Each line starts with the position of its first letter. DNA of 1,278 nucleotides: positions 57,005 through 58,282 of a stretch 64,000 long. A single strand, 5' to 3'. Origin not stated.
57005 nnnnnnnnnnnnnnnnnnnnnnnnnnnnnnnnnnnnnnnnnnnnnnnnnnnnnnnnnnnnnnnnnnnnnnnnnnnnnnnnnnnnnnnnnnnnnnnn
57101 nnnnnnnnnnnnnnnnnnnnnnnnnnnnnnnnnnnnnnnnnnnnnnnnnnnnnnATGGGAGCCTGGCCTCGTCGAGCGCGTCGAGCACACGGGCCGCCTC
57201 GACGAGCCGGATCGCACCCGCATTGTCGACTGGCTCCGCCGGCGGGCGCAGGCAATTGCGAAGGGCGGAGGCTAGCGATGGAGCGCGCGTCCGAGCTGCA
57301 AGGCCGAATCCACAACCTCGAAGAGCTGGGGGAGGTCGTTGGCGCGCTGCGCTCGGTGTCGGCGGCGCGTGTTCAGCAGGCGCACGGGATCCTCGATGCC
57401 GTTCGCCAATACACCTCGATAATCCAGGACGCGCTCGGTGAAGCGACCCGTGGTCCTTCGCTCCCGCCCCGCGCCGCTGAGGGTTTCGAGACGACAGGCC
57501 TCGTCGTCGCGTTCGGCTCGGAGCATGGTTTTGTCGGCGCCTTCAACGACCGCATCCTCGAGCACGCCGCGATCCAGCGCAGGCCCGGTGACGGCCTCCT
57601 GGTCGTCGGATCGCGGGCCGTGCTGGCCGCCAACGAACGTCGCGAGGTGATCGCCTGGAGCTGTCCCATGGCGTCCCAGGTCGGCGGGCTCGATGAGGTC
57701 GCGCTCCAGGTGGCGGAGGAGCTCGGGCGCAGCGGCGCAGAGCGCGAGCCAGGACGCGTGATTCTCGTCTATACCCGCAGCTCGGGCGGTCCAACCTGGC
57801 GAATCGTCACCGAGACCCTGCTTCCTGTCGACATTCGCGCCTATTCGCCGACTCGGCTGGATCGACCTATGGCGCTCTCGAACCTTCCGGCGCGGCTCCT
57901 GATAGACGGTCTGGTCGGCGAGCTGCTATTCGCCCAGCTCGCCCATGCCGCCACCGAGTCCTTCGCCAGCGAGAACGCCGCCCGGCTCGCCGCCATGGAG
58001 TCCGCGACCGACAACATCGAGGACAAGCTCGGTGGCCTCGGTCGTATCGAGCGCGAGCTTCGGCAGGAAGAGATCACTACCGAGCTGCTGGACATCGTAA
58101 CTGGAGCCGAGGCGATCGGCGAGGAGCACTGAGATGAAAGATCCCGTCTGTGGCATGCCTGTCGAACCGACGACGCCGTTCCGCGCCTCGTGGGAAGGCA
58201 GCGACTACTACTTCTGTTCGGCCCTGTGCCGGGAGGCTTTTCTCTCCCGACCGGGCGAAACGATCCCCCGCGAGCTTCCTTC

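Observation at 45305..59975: Nearly gap-free 14.7-kb array joining cusCBA, an unknown gene, the N-ATPase operon and a YHS-glucan phosphorylase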

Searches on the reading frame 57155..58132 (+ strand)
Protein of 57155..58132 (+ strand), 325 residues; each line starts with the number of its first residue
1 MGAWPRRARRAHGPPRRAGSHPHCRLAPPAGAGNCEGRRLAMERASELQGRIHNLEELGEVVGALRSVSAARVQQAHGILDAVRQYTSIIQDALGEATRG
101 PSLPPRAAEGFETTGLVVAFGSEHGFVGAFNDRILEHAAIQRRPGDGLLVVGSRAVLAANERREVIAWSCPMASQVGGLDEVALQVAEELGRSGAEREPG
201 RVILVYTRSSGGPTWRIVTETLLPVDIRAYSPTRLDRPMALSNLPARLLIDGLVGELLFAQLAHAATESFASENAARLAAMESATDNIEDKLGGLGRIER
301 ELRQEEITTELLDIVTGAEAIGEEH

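Call 8: search_protein_families(library=pfam, proteins=[window:57155-58132:+], max_evalue=0.01)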
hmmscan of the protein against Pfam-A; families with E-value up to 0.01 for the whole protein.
window:57155-58132:+ (325 aa): 1 family
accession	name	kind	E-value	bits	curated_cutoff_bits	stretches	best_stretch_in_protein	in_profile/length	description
PF00231.24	ATP-synt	-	2.7e-42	145.9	39.9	1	46-321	3-285/285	ATP synthase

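Call 33: find_homologous_proteins(query=window:57278-58132:+, max_evalue=1e-10)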
Query window:57278-58132:+ (284 aa): 609 proteins with E <= 1e-10 among 8000 candidates; the best 120 are listed.
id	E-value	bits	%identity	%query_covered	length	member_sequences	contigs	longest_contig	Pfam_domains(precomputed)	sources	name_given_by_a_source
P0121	3.8e-175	599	100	100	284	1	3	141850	PF00231.25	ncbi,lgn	-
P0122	6.5e-128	444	72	100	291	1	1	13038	PF00231.25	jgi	-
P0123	2.1e-126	439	73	100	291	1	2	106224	PF00231.25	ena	-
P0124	8.0e-126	437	73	100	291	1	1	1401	PF00231.25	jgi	jgi:F-type H+-transporting ATPase subunit gamma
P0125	2.9e-121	422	74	99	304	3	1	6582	PF00231.25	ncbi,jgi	-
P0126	9.6e-119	414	70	100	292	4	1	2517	PF00231.25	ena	-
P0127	3.6e-118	412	71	100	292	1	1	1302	PF00231.25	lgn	-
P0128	3.1e-117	409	71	100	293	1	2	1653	PF00231.25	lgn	-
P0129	5.0e-117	408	69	99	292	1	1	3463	PF00231.25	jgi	-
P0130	1.2e-116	407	70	99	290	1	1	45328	PF00231.25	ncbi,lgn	-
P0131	1.5e-114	400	70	99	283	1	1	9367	PF00231.25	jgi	jgi:F-type H+-transporting ATPase subunit gamma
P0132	2.1e-113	396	69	99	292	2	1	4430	PF00231.25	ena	-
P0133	2.7e-111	389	67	99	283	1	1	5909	PF00231.25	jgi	jgi:F-type H+-transporting ATPase subunit gamma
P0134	3.2e-109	383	67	99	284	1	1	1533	PF00231.25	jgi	jgi:F-type H+-transporting ATPase subunit gamma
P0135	1.5e-108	380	67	99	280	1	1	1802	PF00231.25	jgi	jgi:F-type H+-transporting ATPase subunit gamma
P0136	1.0e-101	358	65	99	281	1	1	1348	PF00231.25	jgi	jgi:F-type H+-transporting ATPase subunit gamma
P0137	1.4e-100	354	65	99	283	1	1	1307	PF00231.25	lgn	-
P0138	4.2e-100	353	60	99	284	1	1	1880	PF00231.25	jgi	jgi:F-type H+-transporting ATPase subunit gamma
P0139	4.7e-100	353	60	99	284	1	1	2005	PF00231.25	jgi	jgi:F-type H+-transporting ATPase subunit gamma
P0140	3.5e-99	350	60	99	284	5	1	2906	PF00231.25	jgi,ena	-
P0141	5.4e-99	349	64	99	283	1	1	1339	PF00231.25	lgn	-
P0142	1.2e-98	348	61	99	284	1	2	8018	PF00231.25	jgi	jgi:F-type H+-transporting ATPase subunit gamma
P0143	2.2e-98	347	70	88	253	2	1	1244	PF00231.25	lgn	-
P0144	2.2e-97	344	63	99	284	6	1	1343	PF00231.25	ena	-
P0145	2.3e-97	344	63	98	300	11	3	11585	PF00231.25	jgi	jgi:F-type H+-transporting ATPase subunit gamma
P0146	7.6e-96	339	61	99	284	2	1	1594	PF00231.25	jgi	jgi:F-type H+-transporting ATPase subunit gamma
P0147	1.4e-95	338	62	99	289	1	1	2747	PF00231.25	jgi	jgi:F-type H+-transporting ATPase subunit gamma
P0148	2.5e-95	337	59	99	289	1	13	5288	PF00231.25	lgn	-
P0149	3.0e-95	337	61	99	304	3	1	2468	PF00231.25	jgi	jgi:F-type H+-transporting ATPase subunit gamma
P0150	7.9e-95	335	59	99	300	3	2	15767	PF00231.25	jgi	-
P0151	8.0e-95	335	60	99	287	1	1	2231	PF00231.25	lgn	-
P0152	2.8e-94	334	62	99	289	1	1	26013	PF00231.25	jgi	jgi:F-type H+-transporting ATPase subunit gamma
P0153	1.1e-93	332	65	88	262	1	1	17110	PF00231.25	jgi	jgi:F-type H+-transporting ATPase subunit gamma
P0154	6.0e-93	329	60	99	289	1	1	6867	PF00231.25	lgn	-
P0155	1.1e-92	328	60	99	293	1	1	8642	PF00231.25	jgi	jgi:F-type H+-transporting ATPase subunit gamma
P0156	1.5e-92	328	60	99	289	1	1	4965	PF00231.25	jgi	jgi:F-type H+-transporting ATPase subunit gamma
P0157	1.9e-92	328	60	99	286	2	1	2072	PF00231.25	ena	-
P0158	4.4e-92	326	61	99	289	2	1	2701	PF00231.25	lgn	-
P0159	4.7e-91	323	58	100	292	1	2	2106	PF00231.25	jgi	jgi:F-type H+-transporting ATPase subunit gamma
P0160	7.0e-91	323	60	99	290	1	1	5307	PF00231.25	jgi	jgi:F-type H+-transporting ATPase subunit gamma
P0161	1.7e-90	321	62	99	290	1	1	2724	PF00231.25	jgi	jgi:F-type H+-transporting ATPase subunit gamma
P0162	6.7e-90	319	61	99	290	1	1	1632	PF00231.25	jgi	jgi:F-type H+-transporting ATPase subunit gamma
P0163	3.4e-89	317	58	99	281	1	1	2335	PF00231.25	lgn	-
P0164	3.8e-89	317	60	99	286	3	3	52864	PF00231.25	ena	-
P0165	2.2e-88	314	58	99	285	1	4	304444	PF00231.25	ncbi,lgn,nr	ncbi:MAG TPA: F0F1 ATP synthase subunit gamma [Polyangiaceae bacterium]|nr:F0F1 ATP synthase subunit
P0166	3.9e-87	310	57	99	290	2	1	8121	PF00231.25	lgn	-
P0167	1.6e-85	305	57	99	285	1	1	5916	PF00231.25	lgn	-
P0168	1.8e-85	305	59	99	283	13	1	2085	PF00231.25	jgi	jgi:F-type H+-transporting ATPase subunit gamma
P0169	3.1e-85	304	60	98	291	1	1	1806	PF00231.25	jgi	jgi:F-type H+-transporting ATPase subunit gamma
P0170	8.6e-85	303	56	99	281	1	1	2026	PF00231.25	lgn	-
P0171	2.0e-84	301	56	99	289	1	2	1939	PF00231.25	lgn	-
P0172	2.5e-84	301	59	96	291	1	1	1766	PF00231.25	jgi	jgi:F-type H+-transporting ATPase subunit gamma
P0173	2.7e-84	301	61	88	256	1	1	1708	PF00231.25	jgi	jgi:F-type H+-transporting ATPase subunit gamma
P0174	2.9e-82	294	56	99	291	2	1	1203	PF00231.25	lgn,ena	-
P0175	5.2e-81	290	68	72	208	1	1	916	PF00231.25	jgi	jgi:F-type H+-transporting ATPase subunit gamma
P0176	1.3e-80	289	58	91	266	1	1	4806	PF00231.25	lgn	-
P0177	1.0e-79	286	55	98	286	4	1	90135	PF00231.25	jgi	jgi:F-type H+-transporting ATPase subunit gamma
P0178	1.7e-79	285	58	99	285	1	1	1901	PF00231.25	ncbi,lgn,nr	ncbi:MAG TPA: FoF1 ATP synthase subunit gamma [Polyangiaceae bacterium]|nr:FoF1 ATP synthase subunit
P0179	2.2e-78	282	56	99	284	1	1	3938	PF00231.25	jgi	jgi:F-type H+-transporting ATPase subunit gamma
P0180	7.0e-78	280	53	99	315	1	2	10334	PF00231.25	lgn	-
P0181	5.4e-77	277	57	99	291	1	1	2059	PF00231.25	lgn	-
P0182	5.6e-77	277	65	73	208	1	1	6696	PF00231.25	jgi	jgi:F-type H+-transporting ATPase subunit gamma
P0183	1.9e-76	275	55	98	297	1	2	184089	PF00231.25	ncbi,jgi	ncbi:MAG: F0F1 ATP synthase subunit gamma [Polyangiaceae bacterium]|jgi:F-type H+-transporting ATPas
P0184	8.8e-76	273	55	98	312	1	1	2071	PF00231.25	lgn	-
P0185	1.1e-75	273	56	99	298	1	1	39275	PF00231.25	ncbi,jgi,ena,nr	ncbi:MAG TPA: F0F1 ATP synthase subunit gamma [Polyangiaceae bacterium]|nr:F0F1 ATP synthase subunit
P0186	1.5e-75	272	54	98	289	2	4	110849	PF00231.25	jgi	jgi:F-type H+-transporting ATPase subunit gamma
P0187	7.0e-74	267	54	99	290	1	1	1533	PF00231.25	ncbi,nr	ncbi:MAG TPA: FoF1 ATP synthase subunit gamma [Polyangiaceae bacterium]|nr:FoF1 ATP synthase subunit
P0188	3.1e-73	265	53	98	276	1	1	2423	PF00231.25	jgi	jgi:F-type H+-transporting ATPase subunit gamma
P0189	5.0e-73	264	54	99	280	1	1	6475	PF00231.25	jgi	-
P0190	3.5e-72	261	69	66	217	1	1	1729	PF00231.25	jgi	jgi:F-type H+-transporting ATPase subunit gamma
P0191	7.3e-71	257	52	100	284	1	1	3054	PF00231.25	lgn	-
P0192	2.4e-70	255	52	100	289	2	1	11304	PF00231.25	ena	-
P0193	5.0e-70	254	52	100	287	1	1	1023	PF00231.25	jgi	jgi:F-type H+-transporting ATPase subunit gamma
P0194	3.4e-69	251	52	100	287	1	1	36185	PF00231.25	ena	-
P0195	6.1e-69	251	54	82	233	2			PF00231.25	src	-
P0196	1.8e-68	249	51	100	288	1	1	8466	PF00231.25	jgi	jgi:F-type H+-transporting ATPase subunit gamma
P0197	1.8e-68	249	49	100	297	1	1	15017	PF00231.25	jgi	jgi:F-type H+-transporting ATPase subunit gamma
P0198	2.6e-68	249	52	100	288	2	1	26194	PF00231.25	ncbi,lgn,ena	-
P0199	2.9e-68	248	53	100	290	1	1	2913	PF00231.25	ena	-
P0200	5.9e-68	247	52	100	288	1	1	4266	PF00231.25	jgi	jgi:F-type H+-transporting ATPase subunit gamma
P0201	2.2e-67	246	52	99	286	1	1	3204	PF00231.25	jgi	jgi:F-type H+-transporting ATPase subunit gamma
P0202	2.4e-67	245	53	100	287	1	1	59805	PF00231.25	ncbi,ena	-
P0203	5.5e-67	244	51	100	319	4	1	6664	PF00231.25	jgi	jgi:F-type H+-transporting ATPase subunit gamma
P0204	9.3e-67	243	51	100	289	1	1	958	PF00231.25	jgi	jgi:F-type H+-transporting ATPase subunit gamma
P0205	9.7e-67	243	50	97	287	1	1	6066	PF00231.25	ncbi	-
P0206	1.5e-66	243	50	100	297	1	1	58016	PF00231.25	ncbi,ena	-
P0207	1.7e-66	243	50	100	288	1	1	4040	PF00231.25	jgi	jgi:F-type H+-transporting ATPase subunit gamma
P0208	3.6e-66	242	49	99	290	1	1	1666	PF00231.25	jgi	-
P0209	7.7e-66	240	49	99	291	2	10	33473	PF00231.25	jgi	-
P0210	1.2e-65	240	51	99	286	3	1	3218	PF00231.25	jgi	jgi:F-type H+-transporting ATPase subunit gamma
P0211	2.6e-65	239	51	99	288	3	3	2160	PF00231.25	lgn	-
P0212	3.0e-65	239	50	99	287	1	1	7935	PF00231.25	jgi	jgi:F-type H+-transporting ATPase subunit gamma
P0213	6.4e-65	237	51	99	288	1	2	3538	PF00231.25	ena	-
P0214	9.4e-65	237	51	98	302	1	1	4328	PF00231.25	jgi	jgi:F-type H+-transporting ATPase subunit gamma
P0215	1.2e-64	237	49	99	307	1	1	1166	PF00231.25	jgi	jgi:F-type H+-transporting ATPase subunit gamma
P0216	1.3e-64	236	50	100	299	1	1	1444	PF00231.25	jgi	jgi:F-type H+-transporting ATPase subunit gamma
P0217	1.6e-64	236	49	99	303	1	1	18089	PF00231.25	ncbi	ncbi:MAG: F0F1 ATP synthase subunit gamma [Polyangiales bacterium]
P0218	2.4e-64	236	48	100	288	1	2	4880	PF00231.25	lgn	-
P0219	5.7e-64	234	50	97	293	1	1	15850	PF00231.25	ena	-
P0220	1.3e-62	230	48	100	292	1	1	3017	PF00231.25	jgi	jgi:F-type H+-transporting ATPase subunit gamma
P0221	1.8e-61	226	48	100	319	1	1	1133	PF00231.25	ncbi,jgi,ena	jgi:F-type H+-transporting ATPase subunit gamma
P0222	7.6e-61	224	48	100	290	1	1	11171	PF00231.25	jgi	jgi:F-type H+-transporting ATPase subunit gamma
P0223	1.5e-60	223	48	100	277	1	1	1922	PF00231.25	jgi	jgi:F-type H+-transporting ATPase subunit gamma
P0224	1.5e-60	223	48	98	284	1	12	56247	PF00231.25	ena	-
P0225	1.8e-60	223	49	92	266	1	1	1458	PF00231.25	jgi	jgi:F-type H+-transporting ATPase subunit gamma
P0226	2.6e-60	222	47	99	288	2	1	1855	PF00231.25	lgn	-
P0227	6.9e-60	221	48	98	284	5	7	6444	PF00231.25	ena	-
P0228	8.7e-60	221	48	99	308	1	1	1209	PF00231.25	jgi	-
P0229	3.4e-59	219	48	98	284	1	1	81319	PF00231.25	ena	-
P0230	9.0e-59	217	48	98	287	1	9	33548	PF00231.25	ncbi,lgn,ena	-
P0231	1.2e-58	217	46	98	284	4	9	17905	PF00231.25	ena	-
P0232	1.9e-58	216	48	98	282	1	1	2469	PF00231.25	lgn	-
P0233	2.4e-58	216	47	99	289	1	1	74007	PF00231.25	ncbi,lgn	-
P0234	2.4e-58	216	48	98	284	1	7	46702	PF00231.25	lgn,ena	-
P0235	1.1e-57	214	46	98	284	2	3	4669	PF00231.25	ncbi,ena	-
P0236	1.2e-57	214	46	99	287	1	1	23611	PF00231.25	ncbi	ncbi:ATPase [uncultured Gammaproteobacteria bacterium]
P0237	2.0e-57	213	46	99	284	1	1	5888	PF00231.25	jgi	jgi:F-type H+-transporting ATPase subunit gamma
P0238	2.5e-57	213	44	100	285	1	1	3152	PF00231.25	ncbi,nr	ncbi:MAG: F0F1 ATP synthase subunit gamma [Planctomycetes bacterium]|nr:F0F1 ATP synthase subunit ga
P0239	2.8e-57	212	46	98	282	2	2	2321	PF00231.25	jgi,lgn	-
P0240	4.5e-57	212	45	99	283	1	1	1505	PF00231.25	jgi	-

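Call 34: find_encoding_contigs(protein=P0123, flank=10000, max_places=2)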
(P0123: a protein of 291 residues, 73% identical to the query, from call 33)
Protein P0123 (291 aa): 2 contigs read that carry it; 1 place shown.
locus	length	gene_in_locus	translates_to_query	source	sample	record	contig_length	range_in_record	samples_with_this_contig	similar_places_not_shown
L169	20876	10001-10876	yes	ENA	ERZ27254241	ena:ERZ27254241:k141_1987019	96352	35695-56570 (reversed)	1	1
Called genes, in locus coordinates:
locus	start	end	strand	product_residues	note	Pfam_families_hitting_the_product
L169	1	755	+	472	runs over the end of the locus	PF25919:BSH_CusB, PF25973:BSH_CzcB, PF25869:3HB_CusB (weak), PF25954:Beta-barrel_RND_2, PF25967:RND-MFP_C (weak), PF25975:CzcB_C, PF25989:YknX_C (weak)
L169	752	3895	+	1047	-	PF00873:ACR_tran, PF03176:MMPL (faint)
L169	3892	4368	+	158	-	-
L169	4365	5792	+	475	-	PF02874:ATP-synt_ab_N, PF00006:ATP-synt_ab, PF22919:ATP-synt_VA_C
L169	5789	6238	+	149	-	PF02823:ATP-synt_DE_N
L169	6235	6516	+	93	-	PF09527:ATPase_gene1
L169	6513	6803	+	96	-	PF12966:AtpR (weak)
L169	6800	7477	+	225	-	PF00119:ATP-synt_A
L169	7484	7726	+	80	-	PF00137:ATP-synt_C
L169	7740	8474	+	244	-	PF00430:ATP-synt_B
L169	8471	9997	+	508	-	PF00006:ATP-synt_ab, PF00306:ATP-synt_ab_C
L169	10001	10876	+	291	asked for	PF00231:ATP-synt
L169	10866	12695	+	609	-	PF04945:YHS, PF00343:Phosphorylase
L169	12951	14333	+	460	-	PF00672:HAMP, PF00512:HisKA, PF02518:HATPase_c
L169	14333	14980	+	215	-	PF00072:Response_reg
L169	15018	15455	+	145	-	-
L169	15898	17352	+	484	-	PF02321:OEP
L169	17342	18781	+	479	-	PF07732:Cu-oxidase_3, PF00394:Cu-oxidase, PF07731:Cu-oxidase_2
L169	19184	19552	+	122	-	-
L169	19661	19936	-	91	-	PF02583:Trns_repr_metal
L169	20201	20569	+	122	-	-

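Call 35: find_encoding_contigs(protein=P0130, flank=10000, max_places=2)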
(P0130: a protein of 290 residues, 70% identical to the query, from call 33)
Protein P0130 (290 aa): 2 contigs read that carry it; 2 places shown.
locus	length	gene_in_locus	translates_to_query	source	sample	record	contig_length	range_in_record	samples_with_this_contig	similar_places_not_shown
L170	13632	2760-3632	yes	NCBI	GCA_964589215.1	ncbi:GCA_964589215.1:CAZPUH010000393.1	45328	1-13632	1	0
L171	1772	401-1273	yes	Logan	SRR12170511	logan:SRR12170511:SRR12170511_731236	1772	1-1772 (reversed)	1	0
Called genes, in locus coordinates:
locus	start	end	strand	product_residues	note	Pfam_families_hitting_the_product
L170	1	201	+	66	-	?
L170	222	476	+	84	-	PF00137:ATP-synt_C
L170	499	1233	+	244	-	PF00430:ATP-synt_B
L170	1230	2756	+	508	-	PF00006:ATP-synt_ab, PF00306:ATP-synt_ab_C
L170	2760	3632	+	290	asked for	PF00231:ATP-synt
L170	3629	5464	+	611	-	PF04945:YHS, PF00343:Phosphorylase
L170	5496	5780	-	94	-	-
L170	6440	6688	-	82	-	-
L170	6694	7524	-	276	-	-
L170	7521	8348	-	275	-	-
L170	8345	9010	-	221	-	PF02223:Thymidylate_kin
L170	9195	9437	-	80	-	-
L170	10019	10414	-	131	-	-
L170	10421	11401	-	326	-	-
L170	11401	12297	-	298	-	-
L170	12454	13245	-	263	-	PF00106:adh_short, PF13561:adh_short_C2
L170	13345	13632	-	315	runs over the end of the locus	PF12729:4HB_MCP_1 (faint)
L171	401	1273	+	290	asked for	PF00231:ATP-synt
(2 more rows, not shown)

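Call 36: find_encoding_contigs(protein=P0165, flank=10000, max_places=2)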
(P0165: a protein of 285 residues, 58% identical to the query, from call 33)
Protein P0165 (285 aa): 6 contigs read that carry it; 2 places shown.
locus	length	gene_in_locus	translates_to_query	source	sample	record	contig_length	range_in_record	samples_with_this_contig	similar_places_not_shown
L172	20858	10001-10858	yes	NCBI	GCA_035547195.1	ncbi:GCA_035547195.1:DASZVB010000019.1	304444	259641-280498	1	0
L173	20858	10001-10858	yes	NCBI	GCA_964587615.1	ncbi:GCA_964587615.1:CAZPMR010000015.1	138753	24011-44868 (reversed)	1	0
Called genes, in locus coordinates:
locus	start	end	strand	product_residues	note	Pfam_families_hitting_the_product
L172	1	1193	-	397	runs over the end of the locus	PF01941:AdoMet_Synthase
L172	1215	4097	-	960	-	PF13302:Acetyltransf_3, PF00583:Acetyltransf_1, PF13508:Acetyltransf_7 (weak), PF02629:CoA_binding, PF13380:CoA_binding_2, PF13607:Succ_CoA_lig, PF19045:Ligase_CoA_2, PF13549:ATP-grasp_5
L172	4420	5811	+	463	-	PF02874:ATP-synt_ab_N, PF00006:ATP-synt_ab, PF22919:ATP-synt_VA_C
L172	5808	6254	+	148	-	PF02823:ATP-synt_DE_N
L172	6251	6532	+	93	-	PF09527:ATPase_gene1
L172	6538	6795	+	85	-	PF12966:AtpR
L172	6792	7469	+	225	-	PF00119:ATP-synt_A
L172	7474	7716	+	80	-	PF00137:ATP-synt_C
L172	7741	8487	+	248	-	PF00430:ATP-synt_B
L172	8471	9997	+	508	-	PF00006:ATP-synt_ab, PF00306:ATP-synt_ab_C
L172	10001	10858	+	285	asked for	PF00231:ATP-synt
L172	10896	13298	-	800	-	PF01326:PPDK_N, PF00391:PEP-utilizers, PF02896:PEP-utilizers_C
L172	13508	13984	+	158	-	PF00582:Usp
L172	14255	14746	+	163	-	PF00011:HSP20, PF17886:ArsA_HSP20 (weak)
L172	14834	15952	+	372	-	PF00365:PFK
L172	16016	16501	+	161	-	PF00571:CBS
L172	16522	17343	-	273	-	PF00198:2-oxoacid_dh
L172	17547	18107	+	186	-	PF14512:TM1586_NiRdase (weak), PF00881:Nitroreductase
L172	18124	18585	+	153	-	PF00582:Usp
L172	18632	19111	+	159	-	PF00571:CBS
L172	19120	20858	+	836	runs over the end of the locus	PF11897:DUF3417, PF00343:Phosphorylase, PF28476:GlgP_C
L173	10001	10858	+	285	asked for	PF00231:ATP-synt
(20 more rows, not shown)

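Call 37: find_encoding_contigs(protein=P0121, flank=10000, max_places=3)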
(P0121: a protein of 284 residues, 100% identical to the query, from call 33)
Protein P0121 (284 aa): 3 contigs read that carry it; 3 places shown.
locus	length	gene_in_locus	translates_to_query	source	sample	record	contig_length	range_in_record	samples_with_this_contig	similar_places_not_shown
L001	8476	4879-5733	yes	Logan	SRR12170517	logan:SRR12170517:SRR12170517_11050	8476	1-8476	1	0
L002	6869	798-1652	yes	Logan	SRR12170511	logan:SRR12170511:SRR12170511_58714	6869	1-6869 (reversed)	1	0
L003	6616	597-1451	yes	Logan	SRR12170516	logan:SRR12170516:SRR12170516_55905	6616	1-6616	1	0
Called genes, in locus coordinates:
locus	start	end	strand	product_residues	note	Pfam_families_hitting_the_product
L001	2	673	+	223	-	?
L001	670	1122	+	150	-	PF02823:ATP-synt_DE_N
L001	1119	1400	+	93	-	PF09527:ATPase_gene1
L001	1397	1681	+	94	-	PF12966:AtpR (weak)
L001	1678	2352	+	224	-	PF00119:ATP-synt_A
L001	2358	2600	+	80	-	PF00137:ATP-synt_C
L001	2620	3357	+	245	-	PF00430:ATP-synt_B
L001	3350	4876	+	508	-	PF00006:ATP-synt_ab, PF00306:ATP-synt_ab_C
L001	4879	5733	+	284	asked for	PF00231:ATP-synt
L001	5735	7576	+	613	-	PF04945:YHS, PF00343:Phosphorylase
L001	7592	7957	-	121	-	PF13473:Cupredoxin_1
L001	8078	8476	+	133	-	?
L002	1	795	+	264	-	?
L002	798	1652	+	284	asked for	PF00231:ATP-synt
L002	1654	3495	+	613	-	PF04945:YHS, PF00343:Phosphorylase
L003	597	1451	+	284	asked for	PF00231:ATP-synt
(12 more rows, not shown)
